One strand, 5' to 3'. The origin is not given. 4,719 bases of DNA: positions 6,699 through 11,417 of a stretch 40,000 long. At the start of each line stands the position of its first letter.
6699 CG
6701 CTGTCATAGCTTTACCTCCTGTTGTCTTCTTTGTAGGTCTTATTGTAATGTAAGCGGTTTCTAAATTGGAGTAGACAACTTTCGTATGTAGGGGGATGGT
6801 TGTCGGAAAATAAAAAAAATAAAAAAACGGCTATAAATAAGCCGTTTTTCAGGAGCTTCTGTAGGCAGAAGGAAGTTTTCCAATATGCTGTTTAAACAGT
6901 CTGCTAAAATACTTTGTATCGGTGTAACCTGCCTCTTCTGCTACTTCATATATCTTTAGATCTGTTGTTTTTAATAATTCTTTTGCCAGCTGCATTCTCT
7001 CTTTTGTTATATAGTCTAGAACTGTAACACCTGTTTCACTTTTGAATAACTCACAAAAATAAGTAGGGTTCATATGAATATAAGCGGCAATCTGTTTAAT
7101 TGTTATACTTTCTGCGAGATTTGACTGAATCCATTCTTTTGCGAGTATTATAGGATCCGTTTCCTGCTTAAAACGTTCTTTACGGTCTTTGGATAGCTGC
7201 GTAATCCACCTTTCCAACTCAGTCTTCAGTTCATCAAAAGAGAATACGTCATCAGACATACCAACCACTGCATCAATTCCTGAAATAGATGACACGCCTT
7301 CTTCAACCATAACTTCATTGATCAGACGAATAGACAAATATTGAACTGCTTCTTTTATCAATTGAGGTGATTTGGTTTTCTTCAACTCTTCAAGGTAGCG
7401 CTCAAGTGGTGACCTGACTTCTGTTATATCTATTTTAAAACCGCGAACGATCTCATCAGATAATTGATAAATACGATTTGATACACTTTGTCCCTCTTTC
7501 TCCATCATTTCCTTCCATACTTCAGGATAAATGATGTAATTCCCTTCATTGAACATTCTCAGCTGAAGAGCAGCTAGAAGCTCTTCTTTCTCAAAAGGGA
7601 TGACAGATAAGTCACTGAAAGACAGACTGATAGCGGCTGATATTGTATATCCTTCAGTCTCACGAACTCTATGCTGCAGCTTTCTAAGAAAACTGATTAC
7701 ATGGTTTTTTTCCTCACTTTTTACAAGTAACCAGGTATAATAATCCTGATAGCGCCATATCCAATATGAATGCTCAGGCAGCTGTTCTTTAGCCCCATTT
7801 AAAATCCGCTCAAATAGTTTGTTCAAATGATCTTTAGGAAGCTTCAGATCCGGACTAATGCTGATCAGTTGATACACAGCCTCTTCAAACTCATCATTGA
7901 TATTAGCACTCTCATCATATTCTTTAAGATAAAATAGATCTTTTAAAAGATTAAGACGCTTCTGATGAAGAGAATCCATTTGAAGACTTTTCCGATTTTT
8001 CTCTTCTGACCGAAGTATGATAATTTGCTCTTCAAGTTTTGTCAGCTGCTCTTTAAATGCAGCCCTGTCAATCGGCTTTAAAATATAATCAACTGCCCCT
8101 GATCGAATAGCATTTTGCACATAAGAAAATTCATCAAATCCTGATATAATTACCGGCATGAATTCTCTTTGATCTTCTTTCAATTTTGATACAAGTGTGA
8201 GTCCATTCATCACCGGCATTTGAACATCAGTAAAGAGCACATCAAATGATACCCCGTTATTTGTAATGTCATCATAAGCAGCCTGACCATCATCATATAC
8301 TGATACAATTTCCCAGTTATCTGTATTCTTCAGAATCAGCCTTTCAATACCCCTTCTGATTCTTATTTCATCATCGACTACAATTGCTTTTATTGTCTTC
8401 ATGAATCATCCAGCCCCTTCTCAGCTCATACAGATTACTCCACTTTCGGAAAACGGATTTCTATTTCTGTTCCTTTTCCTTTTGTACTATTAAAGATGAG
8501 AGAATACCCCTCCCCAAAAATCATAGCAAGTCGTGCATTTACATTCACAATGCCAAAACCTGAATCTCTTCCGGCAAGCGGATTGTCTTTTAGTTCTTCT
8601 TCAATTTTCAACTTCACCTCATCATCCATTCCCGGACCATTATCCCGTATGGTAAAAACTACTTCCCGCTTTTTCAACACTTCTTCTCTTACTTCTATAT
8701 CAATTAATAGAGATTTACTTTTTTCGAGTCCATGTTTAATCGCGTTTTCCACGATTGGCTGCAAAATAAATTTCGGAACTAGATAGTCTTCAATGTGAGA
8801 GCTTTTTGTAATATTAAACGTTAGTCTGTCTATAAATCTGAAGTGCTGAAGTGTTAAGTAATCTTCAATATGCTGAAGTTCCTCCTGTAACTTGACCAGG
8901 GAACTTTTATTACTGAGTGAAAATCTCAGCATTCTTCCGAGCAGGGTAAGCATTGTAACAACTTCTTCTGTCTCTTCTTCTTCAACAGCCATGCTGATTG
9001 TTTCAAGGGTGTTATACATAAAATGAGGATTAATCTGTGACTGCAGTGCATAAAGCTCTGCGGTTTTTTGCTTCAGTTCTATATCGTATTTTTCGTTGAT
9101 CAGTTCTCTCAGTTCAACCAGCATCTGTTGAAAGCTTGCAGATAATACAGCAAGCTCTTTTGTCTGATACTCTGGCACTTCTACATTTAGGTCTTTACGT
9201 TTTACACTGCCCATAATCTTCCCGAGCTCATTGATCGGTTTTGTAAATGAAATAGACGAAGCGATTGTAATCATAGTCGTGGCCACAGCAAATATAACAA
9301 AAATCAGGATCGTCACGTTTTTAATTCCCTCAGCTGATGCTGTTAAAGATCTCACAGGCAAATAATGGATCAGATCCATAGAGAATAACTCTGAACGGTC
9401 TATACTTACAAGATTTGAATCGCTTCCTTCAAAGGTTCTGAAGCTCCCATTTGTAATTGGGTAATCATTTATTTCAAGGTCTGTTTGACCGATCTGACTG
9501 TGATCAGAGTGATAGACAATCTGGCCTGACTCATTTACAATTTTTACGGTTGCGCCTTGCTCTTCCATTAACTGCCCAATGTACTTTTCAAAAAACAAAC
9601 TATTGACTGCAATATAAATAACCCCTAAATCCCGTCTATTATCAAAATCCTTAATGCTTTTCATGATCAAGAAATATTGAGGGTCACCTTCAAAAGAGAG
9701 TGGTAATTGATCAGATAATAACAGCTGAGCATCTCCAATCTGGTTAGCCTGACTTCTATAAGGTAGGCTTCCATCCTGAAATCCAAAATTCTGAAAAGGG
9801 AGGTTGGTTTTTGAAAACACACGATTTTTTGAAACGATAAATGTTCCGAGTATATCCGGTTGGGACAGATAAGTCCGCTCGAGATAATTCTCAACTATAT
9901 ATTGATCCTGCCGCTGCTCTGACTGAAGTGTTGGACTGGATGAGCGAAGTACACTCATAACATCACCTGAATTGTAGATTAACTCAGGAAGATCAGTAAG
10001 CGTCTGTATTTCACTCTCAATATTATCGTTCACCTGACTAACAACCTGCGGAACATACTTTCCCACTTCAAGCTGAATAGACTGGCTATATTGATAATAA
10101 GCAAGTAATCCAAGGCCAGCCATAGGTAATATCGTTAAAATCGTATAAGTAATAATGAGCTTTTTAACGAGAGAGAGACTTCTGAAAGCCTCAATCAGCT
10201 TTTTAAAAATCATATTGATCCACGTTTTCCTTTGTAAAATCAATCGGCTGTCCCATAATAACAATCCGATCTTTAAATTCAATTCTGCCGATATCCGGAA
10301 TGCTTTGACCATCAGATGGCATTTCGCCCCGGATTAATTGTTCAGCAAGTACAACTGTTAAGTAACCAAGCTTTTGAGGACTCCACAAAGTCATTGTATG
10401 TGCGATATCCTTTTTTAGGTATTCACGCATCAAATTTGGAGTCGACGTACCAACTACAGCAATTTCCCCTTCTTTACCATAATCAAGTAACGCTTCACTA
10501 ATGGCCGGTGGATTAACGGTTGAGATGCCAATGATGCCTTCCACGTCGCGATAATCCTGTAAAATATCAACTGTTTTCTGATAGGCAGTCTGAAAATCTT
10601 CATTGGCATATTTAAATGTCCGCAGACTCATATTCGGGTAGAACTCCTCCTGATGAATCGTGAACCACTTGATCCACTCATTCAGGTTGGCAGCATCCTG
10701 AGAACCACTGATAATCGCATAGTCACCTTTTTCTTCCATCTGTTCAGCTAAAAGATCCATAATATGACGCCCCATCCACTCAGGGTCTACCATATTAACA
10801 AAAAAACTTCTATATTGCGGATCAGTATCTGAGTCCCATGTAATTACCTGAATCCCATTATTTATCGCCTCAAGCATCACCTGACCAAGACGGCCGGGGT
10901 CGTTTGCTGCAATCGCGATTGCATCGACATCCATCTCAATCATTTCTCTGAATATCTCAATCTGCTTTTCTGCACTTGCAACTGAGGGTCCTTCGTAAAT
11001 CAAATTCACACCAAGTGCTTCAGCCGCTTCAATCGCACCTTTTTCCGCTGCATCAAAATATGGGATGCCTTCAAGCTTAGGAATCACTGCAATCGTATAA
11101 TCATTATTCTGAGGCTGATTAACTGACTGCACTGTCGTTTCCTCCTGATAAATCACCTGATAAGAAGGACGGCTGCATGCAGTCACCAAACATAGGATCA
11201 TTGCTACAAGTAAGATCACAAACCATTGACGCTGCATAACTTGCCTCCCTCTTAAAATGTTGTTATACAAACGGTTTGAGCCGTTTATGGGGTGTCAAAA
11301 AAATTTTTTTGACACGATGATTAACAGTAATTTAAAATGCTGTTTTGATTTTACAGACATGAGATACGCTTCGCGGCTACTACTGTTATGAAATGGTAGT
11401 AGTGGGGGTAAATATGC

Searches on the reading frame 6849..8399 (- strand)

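Call 13: search_protein_families(library=pfam, proteins=[window:6849-8399:-], max_evalue=0.01)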
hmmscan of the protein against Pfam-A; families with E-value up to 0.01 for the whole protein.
window:6849-8399:- (516 aa): 3 families
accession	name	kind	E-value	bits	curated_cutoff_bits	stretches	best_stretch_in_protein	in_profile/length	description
PF12833.13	HTH_18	-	2.1e-22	79.6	33.6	1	437-515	1-79/80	Helix-turn-helix domain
PF00072.30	Response_reg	-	9.9e-21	74.4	30.2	1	6-118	2-109/111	Response regulator receiver domain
PF00165.29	HTH_AraC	-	2.7e-20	72.4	26.6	2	424-465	1-42/42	Bacterial regulatory helix-turn-helix proteins, AraC family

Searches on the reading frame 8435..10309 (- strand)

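Call 13: search_protein_families(library=pfam, proteins=[window:8435-10309:-], max_evalue=0.01)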
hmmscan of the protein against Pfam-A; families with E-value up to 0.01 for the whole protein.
window:8435-10309:- (624 aa): 5 families
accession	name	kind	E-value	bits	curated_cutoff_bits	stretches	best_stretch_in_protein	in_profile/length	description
PF06580.19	His_kinase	-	5.8e-26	91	25.2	1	417-496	1-81/81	Histidine kinase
PF02743.24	dCache_1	-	6.6e-13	49.2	45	1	77-276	2-199/240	Cache domain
PF02518.31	HATPase_c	-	3e-11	44.2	26.4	1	514-622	8-109/111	Histidine kinase-, DNA gyrase B-, and HSP90-like ATPase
PF00672.30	HAMP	-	1.2e-05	26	25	1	355-402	6-53/53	HAMP domain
PF13581.12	HATPase_c_2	-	0.0071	16.8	27.4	0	520-587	40-102/127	Histidine kinase-like ATPase domain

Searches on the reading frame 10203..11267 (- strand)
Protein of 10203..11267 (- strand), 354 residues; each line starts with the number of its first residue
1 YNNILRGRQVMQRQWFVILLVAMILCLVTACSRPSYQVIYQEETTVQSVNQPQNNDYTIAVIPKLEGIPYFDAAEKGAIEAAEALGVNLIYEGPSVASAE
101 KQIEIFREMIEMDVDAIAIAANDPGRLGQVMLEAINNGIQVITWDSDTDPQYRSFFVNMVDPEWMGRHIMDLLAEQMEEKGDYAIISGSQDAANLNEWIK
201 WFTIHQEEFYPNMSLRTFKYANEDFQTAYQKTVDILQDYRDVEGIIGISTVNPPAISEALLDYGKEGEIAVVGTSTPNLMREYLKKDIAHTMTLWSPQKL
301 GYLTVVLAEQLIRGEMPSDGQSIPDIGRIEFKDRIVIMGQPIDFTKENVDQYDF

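Call 13: search_protein_families(library=pfam, proteins=[window:10203-11267:-], max_evalue=0.01)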
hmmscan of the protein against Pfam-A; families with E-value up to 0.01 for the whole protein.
window:10203-11267:- (354 aa): 1 family
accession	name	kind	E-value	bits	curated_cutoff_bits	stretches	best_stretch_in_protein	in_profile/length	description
PF13407.12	Peripla_BP_4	-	5.6e-61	206.8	35.1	1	59-315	1-257/258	Periplasmic binding protein domain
